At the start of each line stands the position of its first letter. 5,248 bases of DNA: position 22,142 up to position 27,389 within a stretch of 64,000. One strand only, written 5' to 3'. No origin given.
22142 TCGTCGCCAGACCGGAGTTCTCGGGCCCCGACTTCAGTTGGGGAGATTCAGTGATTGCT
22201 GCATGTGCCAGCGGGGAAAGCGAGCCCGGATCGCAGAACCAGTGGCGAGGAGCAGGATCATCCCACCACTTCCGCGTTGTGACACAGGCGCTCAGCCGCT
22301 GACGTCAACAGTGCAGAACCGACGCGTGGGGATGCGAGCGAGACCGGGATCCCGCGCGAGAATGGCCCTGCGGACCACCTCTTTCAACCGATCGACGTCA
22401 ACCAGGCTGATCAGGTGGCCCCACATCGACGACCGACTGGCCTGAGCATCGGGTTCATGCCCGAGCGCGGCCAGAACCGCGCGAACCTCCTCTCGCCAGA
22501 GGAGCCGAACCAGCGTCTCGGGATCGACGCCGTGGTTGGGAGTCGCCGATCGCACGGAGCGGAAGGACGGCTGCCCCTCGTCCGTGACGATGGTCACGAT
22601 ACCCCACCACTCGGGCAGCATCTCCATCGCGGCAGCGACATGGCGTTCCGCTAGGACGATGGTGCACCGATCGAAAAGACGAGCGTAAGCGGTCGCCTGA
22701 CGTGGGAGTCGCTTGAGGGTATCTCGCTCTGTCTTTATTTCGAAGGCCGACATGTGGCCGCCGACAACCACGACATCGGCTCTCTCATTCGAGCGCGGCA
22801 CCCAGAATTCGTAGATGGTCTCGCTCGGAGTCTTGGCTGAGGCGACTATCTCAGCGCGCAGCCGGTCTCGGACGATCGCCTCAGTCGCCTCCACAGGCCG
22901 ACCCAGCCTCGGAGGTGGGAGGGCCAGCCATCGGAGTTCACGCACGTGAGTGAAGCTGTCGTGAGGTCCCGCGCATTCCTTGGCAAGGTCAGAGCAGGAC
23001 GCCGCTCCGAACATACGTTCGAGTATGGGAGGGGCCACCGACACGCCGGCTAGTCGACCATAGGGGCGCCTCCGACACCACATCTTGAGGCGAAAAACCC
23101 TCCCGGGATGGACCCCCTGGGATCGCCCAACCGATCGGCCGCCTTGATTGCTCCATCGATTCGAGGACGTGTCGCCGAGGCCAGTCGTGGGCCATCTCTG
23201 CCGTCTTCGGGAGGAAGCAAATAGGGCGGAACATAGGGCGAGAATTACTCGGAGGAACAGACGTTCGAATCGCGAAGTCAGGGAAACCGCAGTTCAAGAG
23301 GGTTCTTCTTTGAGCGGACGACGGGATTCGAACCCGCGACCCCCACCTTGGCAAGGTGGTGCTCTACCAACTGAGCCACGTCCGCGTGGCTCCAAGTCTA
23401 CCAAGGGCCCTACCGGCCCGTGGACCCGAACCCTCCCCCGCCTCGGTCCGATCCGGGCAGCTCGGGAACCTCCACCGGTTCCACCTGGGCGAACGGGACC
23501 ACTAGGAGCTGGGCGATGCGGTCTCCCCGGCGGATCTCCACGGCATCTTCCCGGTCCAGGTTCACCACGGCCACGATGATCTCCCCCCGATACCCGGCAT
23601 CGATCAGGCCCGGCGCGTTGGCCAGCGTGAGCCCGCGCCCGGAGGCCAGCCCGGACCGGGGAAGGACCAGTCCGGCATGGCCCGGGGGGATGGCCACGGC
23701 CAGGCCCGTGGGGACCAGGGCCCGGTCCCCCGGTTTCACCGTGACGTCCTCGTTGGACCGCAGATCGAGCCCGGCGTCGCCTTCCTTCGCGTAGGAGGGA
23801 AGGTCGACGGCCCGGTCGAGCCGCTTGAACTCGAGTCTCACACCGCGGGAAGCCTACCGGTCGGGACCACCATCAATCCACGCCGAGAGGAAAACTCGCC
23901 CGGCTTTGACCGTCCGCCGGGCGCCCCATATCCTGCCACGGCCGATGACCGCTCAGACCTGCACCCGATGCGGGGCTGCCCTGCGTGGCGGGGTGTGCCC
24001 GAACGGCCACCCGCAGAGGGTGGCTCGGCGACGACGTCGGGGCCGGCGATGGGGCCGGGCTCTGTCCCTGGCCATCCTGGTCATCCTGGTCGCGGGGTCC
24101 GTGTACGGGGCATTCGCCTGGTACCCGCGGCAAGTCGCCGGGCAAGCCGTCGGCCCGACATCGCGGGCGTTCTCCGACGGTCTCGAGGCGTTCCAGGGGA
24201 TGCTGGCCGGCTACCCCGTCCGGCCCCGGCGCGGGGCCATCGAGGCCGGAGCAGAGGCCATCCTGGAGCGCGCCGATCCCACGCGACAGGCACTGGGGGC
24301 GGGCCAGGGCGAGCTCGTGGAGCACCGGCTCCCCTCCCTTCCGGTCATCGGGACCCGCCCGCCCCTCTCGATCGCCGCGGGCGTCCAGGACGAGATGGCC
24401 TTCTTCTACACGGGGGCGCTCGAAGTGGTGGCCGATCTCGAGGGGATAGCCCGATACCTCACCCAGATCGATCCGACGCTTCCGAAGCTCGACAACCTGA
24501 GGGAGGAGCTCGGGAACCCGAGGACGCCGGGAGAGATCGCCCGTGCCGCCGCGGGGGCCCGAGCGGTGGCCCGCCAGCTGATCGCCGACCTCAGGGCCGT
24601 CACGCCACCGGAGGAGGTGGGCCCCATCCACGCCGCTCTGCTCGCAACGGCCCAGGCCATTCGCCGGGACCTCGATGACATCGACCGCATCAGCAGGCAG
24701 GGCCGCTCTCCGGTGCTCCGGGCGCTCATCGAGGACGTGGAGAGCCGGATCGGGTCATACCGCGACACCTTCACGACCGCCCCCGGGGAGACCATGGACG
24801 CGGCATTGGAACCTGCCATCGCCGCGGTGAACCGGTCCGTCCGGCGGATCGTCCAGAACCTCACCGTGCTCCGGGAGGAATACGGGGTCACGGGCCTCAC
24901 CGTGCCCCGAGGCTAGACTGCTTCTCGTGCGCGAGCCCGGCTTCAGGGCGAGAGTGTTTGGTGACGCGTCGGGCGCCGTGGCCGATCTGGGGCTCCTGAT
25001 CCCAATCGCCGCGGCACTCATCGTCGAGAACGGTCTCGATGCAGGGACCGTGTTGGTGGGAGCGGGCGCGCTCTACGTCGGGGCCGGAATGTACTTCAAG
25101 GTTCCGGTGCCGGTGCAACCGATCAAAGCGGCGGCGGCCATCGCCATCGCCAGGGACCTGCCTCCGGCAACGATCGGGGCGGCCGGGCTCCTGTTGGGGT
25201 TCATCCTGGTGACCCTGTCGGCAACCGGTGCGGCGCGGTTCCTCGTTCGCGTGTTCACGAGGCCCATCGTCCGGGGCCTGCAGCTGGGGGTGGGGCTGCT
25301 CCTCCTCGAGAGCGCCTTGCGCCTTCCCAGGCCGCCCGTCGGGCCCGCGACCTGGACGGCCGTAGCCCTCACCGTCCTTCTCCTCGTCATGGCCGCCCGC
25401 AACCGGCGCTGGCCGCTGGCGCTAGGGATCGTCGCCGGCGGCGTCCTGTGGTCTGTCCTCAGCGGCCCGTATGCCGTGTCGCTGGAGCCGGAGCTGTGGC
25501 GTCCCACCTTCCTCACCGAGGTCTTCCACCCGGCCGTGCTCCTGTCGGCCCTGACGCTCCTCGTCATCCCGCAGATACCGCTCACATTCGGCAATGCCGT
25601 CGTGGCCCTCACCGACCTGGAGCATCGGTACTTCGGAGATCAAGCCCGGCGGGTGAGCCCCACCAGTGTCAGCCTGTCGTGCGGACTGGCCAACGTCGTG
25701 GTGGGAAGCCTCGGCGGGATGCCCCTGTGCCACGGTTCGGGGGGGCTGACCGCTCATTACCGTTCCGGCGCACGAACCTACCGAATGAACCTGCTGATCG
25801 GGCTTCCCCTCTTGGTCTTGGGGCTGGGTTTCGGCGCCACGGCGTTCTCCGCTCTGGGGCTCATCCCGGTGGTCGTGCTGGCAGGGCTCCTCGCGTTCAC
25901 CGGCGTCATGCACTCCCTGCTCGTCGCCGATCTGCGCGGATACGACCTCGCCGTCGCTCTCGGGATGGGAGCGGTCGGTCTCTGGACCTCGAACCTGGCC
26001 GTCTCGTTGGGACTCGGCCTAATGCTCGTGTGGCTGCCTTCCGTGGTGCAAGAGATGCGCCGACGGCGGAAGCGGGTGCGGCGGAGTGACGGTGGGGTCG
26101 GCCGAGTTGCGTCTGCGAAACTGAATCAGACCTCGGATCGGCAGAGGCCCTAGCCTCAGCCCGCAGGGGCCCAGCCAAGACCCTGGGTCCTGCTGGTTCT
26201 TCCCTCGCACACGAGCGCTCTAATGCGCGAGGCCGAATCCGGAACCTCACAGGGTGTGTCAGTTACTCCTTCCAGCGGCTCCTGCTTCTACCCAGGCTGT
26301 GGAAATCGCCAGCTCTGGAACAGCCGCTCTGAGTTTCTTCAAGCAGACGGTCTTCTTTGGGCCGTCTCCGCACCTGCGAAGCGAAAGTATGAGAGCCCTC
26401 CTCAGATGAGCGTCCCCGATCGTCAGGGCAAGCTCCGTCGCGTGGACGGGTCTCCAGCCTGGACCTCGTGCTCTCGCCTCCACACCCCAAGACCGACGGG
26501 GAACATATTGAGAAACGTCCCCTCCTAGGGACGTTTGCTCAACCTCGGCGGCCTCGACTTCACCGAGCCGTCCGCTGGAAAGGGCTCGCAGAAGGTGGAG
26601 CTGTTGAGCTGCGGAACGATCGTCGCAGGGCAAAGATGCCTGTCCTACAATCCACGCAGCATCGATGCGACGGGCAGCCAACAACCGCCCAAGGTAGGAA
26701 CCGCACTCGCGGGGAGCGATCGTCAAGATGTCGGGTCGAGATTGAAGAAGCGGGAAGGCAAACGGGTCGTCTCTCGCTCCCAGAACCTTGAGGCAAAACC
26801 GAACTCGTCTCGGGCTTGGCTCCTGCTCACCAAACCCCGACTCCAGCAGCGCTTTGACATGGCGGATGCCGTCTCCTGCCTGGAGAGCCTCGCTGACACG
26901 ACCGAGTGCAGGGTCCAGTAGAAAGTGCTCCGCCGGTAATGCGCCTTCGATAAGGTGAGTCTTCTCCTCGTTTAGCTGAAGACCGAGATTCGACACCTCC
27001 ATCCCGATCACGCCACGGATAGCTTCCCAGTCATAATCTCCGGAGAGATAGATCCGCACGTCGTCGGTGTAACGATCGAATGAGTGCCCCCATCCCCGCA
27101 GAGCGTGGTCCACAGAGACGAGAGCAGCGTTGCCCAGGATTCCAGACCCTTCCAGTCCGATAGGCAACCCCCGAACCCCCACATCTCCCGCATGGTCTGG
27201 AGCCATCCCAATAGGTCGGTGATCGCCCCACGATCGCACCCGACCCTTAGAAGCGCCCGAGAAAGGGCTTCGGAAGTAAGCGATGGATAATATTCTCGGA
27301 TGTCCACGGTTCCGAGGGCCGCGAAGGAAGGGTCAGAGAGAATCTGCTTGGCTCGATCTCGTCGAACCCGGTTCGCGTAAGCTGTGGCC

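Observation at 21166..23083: Convergent beta-protein / PD-(D/E)xK (sce7725/sce7726-like) pair abutting tRNA-Gly: candidate uncharacterised two-gene defence module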

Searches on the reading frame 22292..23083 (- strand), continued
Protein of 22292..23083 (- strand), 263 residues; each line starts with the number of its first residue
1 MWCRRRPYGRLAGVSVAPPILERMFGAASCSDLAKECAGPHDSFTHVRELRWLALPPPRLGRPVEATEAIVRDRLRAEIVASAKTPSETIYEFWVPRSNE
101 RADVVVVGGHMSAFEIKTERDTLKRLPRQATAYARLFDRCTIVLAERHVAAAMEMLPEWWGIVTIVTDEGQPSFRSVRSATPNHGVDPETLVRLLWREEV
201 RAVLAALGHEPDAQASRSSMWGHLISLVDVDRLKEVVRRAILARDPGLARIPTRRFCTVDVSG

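Call 76: search_dna_similar(query=L071:6575-7786:-, collection=plasmids, mode=protein, max_evalue=0.00001, max_rows=40, rows=best)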
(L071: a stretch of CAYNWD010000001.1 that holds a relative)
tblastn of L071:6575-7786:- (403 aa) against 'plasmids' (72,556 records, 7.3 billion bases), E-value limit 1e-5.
Records with a match: 17; places in all: 17; records where one place covers at least 80% of the query: 12.
Best place of each record, by identity: <60% 17.
By first word of the organism name: Agrobacterium 4; Rhodococcus 4; Acinetobacter 3; Sinorhizobium 2; Escherichia 1; Rhizobium 1; Marinibacterium 1; Sarcina 1.
By predicted mobility (MOB-suite, as given by PLSDB): non-mobilizable 10; conjugative 5; mobilizable 2.
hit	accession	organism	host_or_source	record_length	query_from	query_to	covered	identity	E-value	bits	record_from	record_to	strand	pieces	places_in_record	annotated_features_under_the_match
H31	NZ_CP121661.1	Sinorhizobium terangae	Desmanthus virgatus,cell culture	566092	1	395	98%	24.2%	2e-14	83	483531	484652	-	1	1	beta family protein | XRE family transcriptional regulator | sce7726 family protein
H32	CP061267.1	Escherichia coli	Sheep,cell culture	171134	21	395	93%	24.9%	3e-21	103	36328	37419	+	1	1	beta family protein | sce7726 family protein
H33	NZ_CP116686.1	Agrobacterium fabrum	cell culture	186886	10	394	96%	24.3%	4e-13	79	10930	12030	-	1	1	beta family protein | XRE family transcriptional regulator | sce7726 family protein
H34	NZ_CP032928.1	Agrobacterium tumefaciens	Rubus sp.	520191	27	394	91%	24.2%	9e-14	81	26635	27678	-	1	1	beta family protein | sce7726 family protein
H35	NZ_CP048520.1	Agrobacterium tumefaciens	walnut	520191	27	394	91%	24.2%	9e-14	81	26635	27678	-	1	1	beta family protein | sce7726 family protein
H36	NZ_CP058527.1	Agrobacterium tumefaciens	-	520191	27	394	91%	24.2%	9e-14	81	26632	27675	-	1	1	beta family protein | sce7726 family protein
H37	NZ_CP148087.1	Sinorhizobium meliloti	Medicago sativa,cell culture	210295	27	394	91%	24.2%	8e-13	78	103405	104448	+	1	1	beta family protein | sce7726 family protein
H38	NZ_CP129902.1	Rhodococcus ruber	soil,bacterial genome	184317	16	394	94%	23.4%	1e-22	107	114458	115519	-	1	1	beta family protein | sce7726 family protein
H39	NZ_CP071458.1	Rhizobium lentis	lentil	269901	27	394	91%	23.7%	5e-13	79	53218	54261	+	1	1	beta family protein | sce7726 family protein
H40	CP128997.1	Rhodococcus opacus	sludge,sludge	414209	27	393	91%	23.4%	5e-23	108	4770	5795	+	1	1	beta family protein | sce7726 family protein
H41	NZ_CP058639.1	Rhodococcus sp. ZPP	cell culture,soil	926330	27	393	91%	23.4%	5e-23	108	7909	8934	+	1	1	beta family protein | sce7726 family protein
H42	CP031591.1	Marinibacterium anthonyi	Isolate culture,marine surface water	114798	26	395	92%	22.1%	5e-7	60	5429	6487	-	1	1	hypothetical protein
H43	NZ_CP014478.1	Acinetobacter pittii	Homo sapiens,Wound swab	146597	103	394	72%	25.2%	2e-12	77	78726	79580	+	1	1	hypothetical protein | sce7726 family protein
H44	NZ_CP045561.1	Acinetobacter nosocomialis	Homo sapiens,blood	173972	103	394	72%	25.2%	2e-12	77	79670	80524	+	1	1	hypothetical protein | sce7726 family protein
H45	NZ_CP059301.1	Acinetobacter baumannii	Homo sapiens,blood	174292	103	394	72%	25.2%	2e-12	77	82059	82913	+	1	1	hypothetical protein | sce7726 family protein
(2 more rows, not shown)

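Call 77: get_annotated_region(hit=H32, flank=4000)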
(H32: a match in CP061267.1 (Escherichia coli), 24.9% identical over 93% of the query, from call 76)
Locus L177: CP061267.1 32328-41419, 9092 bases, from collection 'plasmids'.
description: Escherichia coli strain STEC1024 plasmid pSTEC1024_3, complete sequence
organism: Escherichia coli (NCBI taxid 562)
taxonomy: Bacteria; Pseudomonadota; Gammaproteobacteria; Enterobacterales; Enterobacteriaceae; Escherichia; Escherichia coli
host: -; source: Sheep,cell culture; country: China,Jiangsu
typing (MOB-suite, as given by PLSDB): non-mobilizable
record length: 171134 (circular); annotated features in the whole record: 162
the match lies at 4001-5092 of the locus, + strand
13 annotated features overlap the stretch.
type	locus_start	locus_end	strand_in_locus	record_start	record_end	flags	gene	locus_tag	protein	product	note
CDS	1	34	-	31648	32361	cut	-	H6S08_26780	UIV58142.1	helix-turn-helix domain-containing protein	-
CDS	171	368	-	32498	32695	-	-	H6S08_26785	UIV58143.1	TrmB family transcriptional regulator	-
CDS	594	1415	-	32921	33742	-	-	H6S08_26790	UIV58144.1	antitermination protein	-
CDS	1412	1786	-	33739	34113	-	-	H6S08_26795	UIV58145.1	RusA family crossover junction endodeoxyribonuclease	-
CDS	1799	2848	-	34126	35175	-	-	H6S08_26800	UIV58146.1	DUF968 domain-containing protein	-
CDS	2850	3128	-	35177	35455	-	-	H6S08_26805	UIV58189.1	hypothetical protein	-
CDS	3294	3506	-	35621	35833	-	-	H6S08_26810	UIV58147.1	type I toxin-antitoxin system Hok family toxin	-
CDS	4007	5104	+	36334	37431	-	-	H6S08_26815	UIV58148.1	beta family protein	-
CDS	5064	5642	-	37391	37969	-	-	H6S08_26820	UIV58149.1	sce7726 family protein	-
CDS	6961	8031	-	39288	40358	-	-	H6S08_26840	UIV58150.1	phage replisome organizer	-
CDS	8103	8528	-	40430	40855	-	-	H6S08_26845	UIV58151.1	Rha family transcriptional regulator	-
CDS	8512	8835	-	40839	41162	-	-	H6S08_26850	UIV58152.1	transcriptional regulator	-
CDS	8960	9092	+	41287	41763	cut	-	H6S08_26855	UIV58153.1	hypothetical protein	-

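Call 78: get_annotated_region(hit=H31, flank=3500)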
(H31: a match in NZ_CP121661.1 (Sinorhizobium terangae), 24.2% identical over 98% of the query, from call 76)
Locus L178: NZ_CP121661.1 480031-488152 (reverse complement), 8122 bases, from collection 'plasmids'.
description: Sinorhizobium terangae strain CB3126 plasmid pCB3126_2, complete sequence
organism: Sinorhizobium terangae (NCBI taxid 110322)
taxonomy: Bacteria; Pseudomonadota; Alphaproteobacteria; Hyphomicrobiales; Rhizobiaceae; Sinorhizobium; Sinorhizobium terangae
host: -; source: Desmanthus virgatus,cell culture; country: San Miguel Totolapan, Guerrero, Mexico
typing (MOB-suite, as given by PLSDB): conjugative; replicon rep_cluster_471; relaxase MOBQ; mating-pair formation MPF_T
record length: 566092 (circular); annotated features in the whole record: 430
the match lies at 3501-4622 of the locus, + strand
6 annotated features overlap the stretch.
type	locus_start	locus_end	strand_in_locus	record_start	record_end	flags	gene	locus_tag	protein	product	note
CDS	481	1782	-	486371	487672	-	-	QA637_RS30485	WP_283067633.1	hypothetical protein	-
CDS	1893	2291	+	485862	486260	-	-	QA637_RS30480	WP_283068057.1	hypothetical protein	-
CDS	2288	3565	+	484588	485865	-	-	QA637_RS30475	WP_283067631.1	XRE family transcriptional regulator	-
CDS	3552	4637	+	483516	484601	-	-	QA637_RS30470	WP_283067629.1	beta family protein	-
CDS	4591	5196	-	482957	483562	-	-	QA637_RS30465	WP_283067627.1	sce7726 family protein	-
CDS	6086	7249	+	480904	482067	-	-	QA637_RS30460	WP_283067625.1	omptin family outer membrane protease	GO:0006508 - proteolysis [Evidence IEA]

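Call 79: get_annotated_region(hit=H38, flank=3500)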
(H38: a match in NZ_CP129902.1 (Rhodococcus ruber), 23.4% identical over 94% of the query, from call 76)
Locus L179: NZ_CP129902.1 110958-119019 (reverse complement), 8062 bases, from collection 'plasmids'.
description: Rhodococcus ruber strain Y14 plasmid unnamed3, complete sequence
organism: Rhodococcus ruber (NCBI taxid 1830)
taxonomy: Bacteria; Actinomycetota; Actinomycetes; Mycobacteriales; Nocardiaceae; Rhodococcus; Rhodococcus ruber
host: -; source: soil,bacterial genome; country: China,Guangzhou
typing (MOB-suite, as given by PLSDB): conjugative; relaxase MOBF,MOBF; mating-pair formation MPF_T
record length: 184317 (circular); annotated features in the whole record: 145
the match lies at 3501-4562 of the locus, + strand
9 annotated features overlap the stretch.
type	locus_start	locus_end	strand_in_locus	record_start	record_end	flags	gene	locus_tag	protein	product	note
CDS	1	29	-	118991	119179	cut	-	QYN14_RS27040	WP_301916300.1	hypothetical protein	-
CDS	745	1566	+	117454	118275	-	-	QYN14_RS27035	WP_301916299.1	hypothetical protein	-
CDS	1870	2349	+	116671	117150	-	-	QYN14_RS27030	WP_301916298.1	hypothetical protein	-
CDS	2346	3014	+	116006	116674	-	-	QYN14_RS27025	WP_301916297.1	DUF6308 family protein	-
CDS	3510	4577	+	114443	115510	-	-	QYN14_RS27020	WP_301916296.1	beta family protein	-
CDS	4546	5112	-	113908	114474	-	-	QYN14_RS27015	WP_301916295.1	sce7726 family protein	-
CDS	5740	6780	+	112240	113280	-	-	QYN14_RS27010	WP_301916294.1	hypothetical protein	-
CDS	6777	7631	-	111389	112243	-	-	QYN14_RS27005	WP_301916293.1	hypothetical protein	-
CDS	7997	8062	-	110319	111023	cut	-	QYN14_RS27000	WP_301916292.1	DUF3800 domain-containing protein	-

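Call 102: search_protein_families(library=ncbifam, proteins=[L047:6530-7618:-, L037:6580-7668:-, L075:6509-7576:-, L047:7603-8355:-, L047:8180-9148:-, L075:7580-8179:-, L177:4007-5104:+, L038:6521-7618:-], max_evalue=0.01)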
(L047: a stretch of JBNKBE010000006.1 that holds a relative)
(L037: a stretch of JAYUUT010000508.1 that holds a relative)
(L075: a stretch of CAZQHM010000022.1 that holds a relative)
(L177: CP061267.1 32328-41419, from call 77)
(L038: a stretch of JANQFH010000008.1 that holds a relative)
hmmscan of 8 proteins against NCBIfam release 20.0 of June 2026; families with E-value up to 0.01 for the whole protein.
L047:6530-7618:- (362 aa): 0 families

L037:6580-7668:- (362 aa): 0 families

L075:6509-7576:- (355 aa): 0 families

L047:7603-8355:- (250 aa): 0 families

L047:8180-9148:- (322 aa): 0 families

L075:7580-8179:- (199 aa): 0 families

L177:4007-5104:+ (365 aa): 0 families

L038:6521-7618:- (365 aa): 0 families

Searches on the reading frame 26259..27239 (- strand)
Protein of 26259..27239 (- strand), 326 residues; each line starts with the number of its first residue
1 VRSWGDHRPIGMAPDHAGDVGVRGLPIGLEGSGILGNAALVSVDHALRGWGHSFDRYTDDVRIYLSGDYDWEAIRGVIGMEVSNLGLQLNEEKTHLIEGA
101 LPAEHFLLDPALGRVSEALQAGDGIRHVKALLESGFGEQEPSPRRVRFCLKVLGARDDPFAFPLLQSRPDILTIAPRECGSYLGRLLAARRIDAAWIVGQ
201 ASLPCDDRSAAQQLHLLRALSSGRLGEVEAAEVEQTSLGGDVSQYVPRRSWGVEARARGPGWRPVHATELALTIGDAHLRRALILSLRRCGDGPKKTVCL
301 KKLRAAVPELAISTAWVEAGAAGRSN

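Call 100: search_protein_families(library=pfam, proteins=[window:26259-27239:-], max_evalue=0.001)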
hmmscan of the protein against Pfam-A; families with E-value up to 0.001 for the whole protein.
window:26259-27239:- (326 aa): 1 family
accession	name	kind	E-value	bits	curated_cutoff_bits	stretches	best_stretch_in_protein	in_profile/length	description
PF00078.32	RVT_1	-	3e-06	27.6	29.6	1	22-97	116-192/205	Reverse transcriptase (RNA-dependent DNA polymerase)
